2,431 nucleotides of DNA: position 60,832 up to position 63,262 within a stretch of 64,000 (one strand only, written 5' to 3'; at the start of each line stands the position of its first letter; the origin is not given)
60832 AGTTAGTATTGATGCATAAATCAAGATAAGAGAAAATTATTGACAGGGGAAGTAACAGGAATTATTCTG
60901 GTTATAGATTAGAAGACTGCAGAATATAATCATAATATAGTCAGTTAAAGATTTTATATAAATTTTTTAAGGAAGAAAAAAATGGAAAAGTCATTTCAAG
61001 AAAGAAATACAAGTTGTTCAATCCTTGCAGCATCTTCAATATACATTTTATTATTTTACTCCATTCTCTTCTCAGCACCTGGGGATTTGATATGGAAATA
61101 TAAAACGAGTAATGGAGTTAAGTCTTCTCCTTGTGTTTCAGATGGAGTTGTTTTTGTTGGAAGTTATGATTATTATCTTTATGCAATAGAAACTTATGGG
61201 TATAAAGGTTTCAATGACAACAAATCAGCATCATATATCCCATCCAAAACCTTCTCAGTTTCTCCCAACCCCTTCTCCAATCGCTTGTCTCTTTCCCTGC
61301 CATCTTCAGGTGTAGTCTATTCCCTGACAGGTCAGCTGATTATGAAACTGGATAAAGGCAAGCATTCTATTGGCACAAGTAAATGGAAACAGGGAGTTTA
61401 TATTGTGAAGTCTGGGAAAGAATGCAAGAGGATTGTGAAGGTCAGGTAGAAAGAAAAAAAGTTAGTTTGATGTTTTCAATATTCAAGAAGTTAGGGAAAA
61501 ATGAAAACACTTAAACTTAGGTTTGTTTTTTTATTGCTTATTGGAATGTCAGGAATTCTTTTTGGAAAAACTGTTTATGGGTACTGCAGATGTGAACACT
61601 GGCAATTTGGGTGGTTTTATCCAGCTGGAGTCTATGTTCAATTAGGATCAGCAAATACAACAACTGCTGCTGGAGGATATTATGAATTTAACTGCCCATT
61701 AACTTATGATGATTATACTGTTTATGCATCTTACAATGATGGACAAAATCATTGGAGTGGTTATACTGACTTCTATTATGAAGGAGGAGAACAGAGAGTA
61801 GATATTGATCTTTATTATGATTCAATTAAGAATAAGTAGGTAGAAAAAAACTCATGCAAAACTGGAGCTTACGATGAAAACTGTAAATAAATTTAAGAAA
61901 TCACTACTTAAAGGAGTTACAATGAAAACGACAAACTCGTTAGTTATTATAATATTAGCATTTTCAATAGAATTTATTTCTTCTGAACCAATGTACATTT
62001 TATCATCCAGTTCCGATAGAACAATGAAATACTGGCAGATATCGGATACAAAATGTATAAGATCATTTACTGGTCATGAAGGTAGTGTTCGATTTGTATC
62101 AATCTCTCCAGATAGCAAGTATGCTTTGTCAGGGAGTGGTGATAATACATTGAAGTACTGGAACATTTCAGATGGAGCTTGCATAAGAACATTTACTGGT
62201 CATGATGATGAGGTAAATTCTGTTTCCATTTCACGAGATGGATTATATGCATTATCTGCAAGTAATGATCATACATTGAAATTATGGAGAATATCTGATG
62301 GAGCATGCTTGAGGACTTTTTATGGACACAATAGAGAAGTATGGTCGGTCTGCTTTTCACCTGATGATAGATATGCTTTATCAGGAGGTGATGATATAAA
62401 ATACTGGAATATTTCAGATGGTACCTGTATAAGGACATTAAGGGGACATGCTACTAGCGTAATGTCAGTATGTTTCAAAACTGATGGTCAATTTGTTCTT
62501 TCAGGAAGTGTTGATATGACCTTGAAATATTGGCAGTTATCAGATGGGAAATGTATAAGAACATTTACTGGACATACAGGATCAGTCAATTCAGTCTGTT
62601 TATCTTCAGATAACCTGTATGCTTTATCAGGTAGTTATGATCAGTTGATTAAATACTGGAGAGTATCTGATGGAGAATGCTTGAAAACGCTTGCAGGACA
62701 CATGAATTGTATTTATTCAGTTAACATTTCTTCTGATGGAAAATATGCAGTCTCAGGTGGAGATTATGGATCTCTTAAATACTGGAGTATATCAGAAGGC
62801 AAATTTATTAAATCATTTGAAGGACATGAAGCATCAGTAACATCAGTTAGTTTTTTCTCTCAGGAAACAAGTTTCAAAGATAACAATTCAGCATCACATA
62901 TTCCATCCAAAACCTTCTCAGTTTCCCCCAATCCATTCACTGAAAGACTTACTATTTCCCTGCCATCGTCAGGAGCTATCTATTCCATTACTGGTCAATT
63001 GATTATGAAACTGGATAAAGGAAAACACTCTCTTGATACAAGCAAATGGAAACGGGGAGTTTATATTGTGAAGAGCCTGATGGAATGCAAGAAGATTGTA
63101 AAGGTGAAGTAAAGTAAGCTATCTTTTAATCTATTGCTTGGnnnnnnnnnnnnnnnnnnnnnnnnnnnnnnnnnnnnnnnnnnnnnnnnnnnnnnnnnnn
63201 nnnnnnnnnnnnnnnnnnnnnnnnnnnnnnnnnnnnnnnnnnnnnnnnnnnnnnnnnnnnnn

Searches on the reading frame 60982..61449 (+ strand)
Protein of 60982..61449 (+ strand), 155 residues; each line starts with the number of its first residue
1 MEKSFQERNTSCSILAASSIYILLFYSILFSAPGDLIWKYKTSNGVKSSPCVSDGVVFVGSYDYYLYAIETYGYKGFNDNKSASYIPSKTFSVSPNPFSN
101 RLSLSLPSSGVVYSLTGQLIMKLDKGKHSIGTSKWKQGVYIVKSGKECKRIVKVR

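Call 18: search_protein_families(library=ncbifam, proteins=[window:60982-61449:+], max_evalue=0.001)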
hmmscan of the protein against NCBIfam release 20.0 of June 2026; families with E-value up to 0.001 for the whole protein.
window:60982-61449:+ (155 aa): 2 families
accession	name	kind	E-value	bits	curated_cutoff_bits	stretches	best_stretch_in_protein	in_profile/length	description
TIGR04183.1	Por_Secre_tail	domain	2.4e-06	27.4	23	1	93-153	1-71/72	T9SS type A sorting domain-containing protein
TIGR03300.1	assembly_YfgL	equivalog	0.00047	18.9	285.2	0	32-70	123-161/377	outer membrane protein assembly factor BamB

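Call 47: search_protein_families(library=pfam, proteins=[window:60982-61449:+], max_evalue=0.01)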
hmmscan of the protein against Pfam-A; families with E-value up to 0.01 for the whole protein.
window:60982-61449:+ (155 aa): 3 families
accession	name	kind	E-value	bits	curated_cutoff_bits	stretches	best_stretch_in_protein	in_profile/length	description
PF13570.13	Beta-prop_ACSF4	-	6.3e-09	36.1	133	1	29-72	76-121/329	Beta-alanine-activating enzyme, beta-propeller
PF18962.6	Por_Secre_tail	-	1.1e-05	26.1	27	1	94-150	2-68/75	Secretion system C-terminal sorting domain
PF13360.13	PQQ_2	-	0.00055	20.1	27.6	1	32-70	51-89/233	Outer membrane protein assembly factor BamB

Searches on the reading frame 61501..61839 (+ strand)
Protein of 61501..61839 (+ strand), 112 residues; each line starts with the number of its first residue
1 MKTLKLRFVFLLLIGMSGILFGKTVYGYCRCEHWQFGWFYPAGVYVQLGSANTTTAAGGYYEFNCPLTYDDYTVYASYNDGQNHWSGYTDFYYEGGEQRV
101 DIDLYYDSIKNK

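Call 19: search_protein_families(library=ncbifam, proteins=[window:61501-61839:+], max_evalue=0.001)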
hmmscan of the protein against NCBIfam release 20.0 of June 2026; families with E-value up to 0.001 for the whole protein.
window:61501-61839:+ (112 aa): 0 families

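Call 74: search_protein_families(library=pfam, proteins=[window:61501-61839:+], max_evalue=1)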
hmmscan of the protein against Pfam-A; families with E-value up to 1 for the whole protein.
window:61501-61839:+ (112 aa): 2 families
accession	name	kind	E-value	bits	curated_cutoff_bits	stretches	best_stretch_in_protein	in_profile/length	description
PF14900.11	DUF4493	-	0.00038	20.8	27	1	59-102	51-93/226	Domain of unknown function (DUF4493)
PF13620.12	CarboxypepD_reg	-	0.015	16.1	32.3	1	49-86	22-64/82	Carboxypeptidase regulatory-like domain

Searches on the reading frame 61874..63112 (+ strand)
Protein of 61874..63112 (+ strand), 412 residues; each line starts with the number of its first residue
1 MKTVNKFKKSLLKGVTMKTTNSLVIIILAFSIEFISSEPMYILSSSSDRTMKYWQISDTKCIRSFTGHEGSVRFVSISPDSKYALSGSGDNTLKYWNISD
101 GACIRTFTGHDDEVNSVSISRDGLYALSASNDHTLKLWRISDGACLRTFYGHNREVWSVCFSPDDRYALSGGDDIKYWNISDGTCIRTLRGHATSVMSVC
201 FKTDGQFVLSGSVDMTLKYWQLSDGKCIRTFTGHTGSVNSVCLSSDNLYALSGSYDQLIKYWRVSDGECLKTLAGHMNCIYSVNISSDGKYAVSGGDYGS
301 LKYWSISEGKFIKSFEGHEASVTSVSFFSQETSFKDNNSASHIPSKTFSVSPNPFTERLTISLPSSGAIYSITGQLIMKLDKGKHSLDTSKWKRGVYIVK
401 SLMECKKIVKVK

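Call 18: search_protein_families(library=ncbifam, proteins=[window:61874-63112:+], max_evalue=0.001)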
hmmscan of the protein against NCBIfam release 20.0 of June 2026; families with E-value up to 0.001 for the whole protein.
window:61874-63112:+ (412 aa): 2 families
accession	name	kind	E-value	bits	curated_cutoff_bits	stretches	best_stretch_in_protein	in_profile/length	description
NF002012.0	PRK00819.1-1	equivalog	4.5e-11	42.9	233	1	173-214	66-109/184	RNA 2'-phosphotransferase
TIGR04183.1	Por_Secre_tail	domain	4.1e-06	26.7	23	1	350-400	1-57/72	T9SS type A sorting domain-containing protein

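Call 59: list_cluster_members(proteins=[P0032, P0038, window:61874-63112:+, window:60982-61449:+, window:14578-16338:-, window:7838-8413:-])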
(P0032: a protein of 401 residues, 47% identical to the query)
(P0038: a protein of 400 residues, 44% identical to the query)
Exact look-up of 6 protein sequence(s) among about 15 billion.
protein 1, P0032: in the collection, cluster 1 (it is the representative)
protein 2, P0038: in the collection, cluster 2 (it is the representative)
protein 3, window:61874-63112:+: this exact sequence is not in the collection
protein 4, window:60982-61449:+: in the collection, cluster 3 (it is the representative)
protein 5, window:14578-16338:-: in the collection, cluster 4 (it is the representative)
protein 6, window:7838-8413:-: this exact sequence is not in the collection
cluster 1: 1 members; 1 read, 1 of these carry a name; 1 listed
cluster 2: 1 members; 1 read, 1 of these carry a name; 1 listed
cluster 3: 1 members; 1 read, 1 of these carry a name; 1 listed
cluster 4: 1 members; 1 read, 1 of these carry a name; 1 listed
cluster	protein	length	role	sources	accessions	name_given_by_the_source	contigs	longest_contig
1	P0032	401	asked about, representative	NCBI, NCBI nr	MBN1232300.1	MAG: T9SS type A sorting domain-containing protein [Candidatus Coatesbacteria bacterium] | T9SS type A sorting domain-containing protein [Candidatus Coatesbacteria bacterium]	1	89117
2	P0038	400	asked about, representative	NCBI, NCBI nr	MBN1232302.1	MAG: T9SS type A sorting domain-containing protein [Candidatus Coatesbacteria bacterium] | T9SS type A sorting domain-containing protein [Candidatus Coatesbacteria bacterium]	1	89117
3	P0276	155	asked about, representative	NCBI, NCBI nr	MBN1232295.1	MAG: PQQ-binding-like beta-propeller repeat protein [Candidatus Coatesbacteria bacterium] | PQQ-binding-like beta-propeller repeat protein [Candidatus Coatesbacteria bacterium]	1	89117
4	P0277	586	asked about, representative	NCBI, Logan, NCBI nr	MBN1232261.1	MAG: T9SS type A sorting domain-containing protein [Candidatus Coatesbacteria bacterium] | T9SS type A sorting domain-containing protein [Candidatus Coatesbacteria bacterium]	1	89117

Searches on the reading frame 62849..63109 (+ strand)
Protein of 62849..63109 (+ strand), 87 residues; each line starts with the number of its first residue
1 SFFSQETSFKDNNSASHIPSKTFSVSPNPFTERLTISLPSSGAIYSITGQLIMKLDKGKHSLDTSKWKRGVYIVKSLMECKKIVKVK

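Call 74: search_protein_families(library=pfam, proteins=[window:62849-63109:+], max_evalue=1)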
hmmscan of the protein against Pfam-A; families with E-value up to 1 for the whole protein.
seq(87 aa): 1 family
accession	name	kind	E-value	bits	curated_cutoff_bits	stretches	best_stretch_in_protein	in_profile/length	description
PF18962.6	Por_Secre_tail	-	1.8e-08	35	27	1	26-80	2-66/75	Secretion system C-terminal sorting domain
